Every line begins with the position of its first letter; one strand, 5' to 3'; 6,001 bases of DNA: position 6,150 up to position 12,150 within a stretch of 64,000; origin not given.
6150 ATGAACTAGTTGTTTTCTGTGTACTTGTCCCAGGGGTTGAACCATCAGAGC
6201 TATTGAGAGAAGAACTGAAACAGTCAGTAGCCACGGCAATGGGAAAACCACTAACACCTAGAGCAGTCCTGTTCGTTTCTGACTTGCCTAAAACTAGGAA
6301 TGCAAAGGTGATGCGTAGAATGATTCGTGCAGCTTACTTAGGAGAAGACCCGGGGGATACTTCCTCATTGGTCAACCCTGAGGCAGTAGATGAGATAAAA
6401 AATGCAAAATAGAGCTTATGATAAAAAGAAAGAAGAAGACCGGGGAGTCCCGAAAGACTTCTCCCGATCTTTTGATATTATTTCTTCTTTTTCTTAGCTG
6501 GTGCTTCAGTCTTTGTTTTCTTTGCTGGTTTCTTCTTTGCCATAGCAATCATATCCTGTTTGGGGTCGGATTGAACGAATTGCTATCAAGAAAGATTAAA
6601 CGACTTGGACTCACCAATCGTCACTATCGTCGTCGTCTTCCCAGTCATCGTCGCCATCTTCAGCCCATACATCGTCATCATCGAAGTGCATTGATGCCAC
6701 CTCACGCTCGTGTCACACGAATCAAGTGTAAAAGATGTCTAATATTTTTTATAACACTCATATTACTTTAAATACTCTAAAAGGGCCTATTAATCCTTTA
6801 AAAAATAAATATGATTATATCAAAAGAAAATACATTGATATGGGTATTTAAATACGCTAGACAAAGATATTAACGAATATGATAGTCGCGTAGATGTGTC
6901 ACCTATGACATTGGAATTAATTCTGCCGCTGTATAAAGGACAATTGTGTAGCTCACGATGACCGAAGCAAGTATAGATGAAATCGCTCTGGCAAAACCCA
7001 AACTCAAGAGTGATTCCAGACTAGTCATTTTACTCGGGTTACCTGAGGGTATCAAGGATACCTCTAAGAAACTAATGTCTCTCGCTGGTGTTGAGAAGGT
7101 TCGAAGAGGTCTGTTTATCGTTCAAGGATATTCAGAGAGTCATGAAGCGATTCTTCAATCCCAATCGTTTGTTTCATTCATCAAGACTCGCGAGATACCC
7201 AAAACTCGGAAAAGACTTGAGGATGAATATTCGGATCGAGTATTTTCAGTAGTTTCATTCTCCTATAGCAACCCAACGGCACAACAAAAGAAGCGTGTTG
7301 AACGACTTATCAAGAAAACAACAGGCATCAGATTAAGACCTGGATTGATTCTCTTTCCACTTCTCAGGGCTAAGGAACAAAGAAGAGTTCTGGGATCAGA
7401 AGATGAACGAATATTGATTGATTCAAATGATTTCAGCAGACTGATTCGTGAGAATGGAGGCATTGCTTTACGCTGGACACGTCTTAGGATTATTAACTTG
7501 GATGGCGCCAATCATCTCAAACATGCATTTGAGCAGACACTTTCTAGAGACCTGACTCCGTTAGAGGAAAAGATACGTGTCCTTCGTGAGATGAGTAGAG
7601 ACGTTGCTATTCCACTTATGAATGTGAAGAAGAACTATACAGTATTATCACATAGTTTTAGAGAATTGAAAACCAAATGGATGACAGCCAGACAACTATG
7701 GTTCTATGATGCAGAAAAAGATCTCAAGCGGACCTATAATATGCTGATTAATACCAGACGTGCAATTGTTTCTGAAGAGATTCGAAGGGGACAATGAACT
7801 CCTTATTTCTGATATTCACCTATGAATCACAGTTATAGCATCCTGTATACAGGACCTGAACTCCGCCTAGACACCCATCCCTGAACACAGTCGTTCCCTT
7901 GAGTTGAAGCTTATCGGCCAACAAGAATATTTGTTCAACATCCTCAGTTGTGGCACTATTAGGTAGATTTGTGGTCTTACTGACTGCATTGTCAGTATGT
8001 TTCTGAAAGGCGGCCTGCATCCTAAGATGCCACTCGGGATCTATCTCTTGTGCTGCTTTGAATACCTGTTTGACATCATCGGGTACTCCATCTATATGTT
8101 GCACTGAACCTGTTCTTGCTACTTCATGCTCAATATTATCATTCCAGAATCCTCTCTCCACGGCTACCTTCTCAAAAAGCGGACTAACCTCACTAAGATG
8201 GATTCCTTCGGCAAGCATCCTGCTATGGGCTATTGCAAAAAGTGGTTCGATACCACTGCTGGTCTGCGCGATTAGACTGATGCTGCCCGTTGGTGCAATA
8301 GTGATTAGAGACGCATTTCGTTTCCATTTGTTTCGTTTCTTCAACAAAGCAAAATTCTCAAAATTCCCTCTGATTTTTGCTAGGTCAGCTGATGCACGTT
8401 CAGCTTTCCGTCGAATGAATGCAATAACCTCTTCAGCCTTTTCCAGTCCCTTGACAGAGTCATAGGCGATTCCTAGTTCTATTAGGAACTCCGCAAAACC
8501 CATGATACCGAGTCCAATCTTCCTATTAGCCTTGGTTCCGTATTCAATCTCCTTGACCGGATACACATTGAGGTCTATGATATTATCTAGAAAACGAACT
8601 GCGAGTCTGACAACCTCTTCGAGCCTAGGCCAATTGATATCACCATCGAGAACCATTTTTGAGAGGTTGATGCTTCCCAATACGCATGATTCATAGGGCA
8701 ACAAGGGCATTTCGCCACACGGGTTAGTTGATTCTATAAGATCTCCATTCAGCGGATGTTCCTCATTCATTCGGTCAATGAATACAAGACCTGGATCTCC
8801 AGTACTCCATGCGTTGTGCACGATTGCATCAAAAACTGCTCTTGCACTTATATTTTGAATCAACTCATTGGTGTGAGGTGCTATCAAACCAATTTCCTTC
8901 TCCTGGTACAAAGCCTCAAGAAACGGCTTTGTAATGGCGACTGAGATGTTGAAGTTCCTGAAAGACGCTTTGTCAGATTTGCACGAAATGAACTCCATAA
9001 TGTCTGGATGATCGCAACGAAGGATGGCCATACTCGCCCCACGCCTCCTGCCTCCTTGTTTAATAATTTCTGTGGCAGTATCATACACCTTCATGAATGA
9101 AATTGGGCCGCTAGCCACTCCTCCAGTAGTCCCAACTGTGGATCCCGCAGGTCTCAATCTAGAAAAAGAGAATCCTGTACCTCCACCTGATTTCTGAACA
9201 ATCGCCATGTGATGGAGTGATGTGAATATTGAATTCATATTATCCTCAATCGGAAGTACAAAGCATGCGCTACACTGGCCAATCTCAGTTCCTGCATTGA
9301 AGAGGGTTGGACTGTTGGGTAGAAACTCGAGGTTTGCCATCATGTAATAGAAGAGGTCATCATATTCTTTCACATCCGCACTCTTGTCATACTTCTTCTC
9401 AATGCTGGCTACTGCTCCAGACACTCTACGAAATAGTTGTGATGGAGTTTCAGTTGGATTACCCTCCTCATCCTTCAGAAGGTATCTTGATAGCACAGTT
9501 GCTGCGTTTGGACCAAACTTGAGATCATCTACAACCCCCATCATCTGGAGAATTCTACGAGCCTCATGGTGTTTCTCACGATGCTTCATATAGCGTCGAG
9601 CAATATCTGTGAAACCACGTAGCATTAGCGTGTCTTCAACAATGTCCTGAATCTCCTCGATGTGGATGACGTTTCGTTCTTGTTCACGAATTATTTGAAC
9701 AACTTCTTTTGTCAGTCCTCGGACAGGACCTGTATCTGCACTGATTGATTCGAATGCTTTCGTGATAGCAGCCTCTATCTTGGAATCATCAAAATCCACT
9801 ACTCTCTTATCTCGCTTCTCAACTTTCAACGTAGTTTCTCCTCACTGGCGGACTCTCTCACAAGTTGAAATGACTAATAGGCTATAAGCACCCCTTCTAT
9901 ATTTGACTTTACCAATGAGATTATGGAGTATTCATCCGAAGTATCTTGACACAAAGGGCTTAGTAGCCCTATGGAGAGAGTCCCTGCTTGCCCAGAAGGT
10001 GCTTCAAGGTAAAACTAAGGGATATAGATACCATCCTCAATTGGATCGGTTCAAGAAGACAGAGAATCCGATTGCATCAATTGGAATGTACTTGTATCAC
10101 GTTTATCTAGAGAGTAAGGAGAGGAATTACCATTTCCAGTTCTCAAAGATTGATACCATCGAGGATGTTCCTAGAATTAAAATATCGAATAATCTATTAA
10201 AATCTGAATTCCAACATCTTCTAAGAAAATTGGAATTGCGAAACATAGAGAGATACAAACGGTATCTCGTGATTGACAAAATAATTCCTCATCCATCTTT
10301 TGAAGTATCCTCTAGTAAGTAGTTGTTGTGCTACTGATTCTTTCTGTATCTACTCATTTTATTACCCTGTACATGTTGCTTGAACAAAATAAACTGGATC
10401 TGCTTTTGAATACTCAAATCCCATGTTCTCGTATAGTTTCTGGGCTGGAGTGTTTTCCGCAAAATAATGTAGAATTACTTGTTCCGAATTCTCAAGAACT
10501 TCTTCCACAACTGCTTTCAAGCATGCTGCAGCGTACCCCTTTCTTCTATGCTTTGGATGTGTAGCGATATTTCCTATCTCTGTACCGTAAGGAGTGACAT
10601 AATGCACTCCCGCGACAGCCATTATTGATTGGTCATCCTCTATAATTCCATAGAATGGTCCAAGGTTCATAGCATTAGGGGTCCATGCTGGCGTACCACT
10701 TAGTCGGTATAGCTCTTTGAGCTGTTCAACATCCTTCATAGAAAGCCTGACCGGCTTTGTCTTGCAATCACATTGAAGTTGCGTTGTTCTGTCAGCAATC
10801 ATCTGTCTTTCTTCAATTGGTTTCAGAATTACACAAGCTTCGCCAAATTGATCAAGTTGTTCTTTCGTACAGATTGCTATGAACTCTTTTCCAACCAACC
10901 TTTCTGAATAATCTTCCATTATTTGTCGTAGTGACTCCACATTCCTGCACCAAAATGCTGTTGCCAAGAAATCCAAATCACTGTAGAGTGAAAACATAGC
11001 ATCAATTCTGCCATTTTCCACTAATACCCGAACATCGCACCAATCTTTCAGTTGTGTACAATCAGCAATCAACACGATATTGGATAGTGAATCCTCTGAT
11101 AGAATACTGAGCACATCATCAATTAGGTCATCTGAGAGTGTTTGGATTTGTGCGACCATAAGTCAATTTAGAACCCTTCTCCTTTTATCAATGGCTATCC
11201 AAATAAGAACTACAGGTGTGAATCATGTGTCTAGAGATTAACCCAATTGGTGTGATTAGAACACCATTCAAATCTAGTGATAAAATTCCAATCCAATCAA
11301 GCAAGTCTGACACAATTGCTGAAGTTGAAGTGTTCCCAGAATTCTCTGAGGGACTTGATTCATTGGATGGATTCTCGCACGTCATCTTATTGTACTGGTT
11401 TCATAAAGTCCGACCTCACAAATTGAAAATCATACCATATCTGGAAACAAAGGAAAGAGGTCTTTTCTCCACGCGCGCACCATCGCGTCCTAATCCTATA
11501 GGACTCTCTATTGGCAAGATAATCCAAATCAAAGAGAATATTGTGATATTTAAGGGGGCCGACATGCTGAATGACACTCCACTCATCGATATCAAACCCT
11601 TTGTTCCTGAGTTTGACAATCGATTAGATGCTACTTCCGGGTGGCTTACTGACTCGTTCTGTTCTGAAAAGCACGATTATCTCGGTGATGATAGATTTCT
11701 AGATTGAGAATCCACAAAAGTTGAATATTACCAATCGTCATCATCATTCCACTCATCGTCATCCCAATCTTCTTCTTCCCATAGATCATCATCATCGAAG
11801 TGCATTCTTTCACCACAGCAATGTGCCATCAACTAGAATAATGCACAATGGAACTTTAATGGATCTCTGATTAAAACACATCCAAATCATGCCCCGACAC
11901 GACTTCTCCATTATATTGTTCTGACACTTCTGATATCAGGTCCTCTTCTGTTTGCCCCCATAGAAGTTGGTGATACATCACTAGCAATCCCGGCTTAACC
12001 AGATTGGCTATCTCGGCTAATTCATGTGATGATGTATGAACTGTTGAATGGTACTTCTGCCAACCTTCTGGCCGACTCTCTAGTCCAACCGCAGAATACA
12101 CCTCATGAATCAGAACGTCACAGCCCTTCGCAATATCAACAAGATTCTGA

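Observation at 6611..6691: Micro-ORF for a 26-aa Asp/Trp-rich peptide (copy 1 of a two-member family)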

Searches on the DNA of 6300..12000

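Call 45: search_rna_families(source=window, start=6300, end=12000, threshold=evalue, max_evalue=1)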
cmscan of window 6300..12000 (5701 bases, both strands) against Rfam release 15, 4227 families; matches with E-value up to 1: 1.
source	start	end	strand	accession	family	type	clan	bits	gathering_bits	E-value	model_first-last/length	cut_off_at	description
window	10075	10166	-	RF00202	snoR66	Gene; snRNA; snoRNA; CD-box;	-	23.1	43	0.25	1-76/76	no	Small nucleolar RNA R66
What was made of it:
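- Tried and rejected: Rfam found nothing relevant between 6300 and 12000 (call 45).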
